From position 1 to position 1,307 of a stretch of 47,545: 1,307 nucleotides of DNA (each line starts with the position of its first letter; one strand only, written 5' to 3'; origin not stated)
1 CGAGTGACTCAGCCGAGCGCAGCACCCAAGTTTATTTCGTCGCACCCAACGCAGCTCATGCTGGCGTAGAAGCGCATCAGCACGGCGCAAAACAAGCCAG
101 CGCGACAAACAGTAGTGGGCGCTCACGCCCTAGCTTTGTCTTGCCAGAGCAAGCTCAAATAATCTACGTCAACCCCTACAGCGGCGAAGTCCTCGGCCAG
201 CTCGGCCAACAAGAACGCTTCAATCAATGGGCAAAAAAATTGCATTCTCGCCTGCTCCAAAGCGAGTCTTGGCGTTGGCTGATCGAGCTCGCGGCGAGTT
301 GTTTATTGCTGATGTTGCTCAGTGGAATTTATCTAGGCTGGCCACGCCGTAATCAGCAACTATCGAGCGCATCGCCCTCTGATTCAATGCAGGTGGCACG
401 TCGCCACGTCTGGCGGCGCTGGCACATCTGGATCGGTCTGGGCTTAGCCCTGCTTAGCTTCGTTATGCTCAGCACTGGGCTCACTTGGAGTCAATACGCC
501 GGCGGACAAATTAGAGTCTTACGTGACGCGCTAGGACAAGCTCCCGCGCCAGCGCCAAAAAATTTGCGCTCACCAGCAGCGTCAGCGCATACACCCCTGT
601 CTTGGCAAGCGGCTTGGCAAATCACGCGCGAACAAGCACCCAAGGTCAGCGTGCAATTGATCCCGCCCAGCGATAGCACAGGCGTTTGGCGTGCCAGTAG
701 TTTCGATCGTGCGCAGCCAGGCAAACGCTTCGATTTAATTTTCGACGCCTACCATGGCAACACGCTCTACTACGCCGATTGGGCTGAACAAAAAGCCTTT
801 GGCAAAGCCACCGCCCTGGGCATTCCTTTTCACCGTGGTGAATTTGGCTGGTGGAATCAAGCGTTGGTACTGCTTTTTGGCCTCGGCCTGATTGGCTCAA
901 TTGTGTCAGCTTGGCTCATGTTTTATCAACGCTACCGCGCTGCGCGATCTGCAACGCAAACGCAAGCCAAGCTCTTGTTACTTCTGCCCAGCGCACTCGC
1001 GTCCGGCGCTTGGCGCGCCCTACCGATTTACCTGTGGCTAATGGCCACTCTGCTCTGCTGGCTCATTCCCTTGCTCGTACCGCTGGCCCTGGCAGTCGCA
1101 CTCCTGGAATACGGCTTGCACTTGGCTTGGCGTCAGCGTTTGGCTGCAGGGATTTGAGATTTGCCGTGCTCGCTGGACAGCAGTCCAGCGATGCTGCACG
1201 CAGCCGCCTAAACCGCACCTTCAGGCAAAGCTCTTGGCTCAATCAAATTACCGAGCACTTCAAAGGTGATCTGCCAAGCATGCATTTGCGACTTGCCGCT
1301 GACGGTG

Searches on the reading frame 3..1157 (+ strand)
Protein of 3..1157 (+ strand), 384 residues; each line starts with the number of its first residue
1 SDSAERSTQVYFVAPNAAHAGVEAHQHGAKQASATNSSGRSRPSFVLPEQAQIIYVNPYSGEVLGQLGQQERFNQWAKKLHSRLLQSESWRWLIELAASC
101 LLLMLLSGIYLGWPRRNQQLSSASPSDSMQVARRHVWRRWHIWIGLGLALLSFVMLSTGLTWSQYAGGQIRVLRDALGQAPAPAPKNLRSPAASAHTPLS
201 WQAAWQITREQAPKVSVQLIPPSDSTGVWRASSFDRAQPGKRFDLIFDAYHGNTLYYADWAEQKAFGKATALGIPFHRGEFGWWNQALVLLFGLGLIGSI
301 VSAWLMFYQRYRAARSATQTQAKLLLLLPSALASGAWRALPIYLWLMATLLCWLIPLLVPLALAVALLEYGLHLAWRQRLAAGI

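Call 56: search_protein_families(library=pfam, proteins=[window:3-1157:+], max_evalue=0.1)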
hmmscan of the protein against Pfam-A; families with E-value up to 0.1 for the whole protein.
window:3-1157:+ (384 aa): 2 families
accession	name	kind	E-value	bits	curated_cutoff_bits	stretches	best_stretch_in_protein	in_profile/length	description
PF03929.21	PepSY_TM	-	5.6e-42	145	28.8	1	25-310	55-295/295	PepSY-associated TM region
PF03413.25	PepSY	-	0.057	14.2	24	0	54-66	47-59/60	Peptidase propeptide and YPEB domain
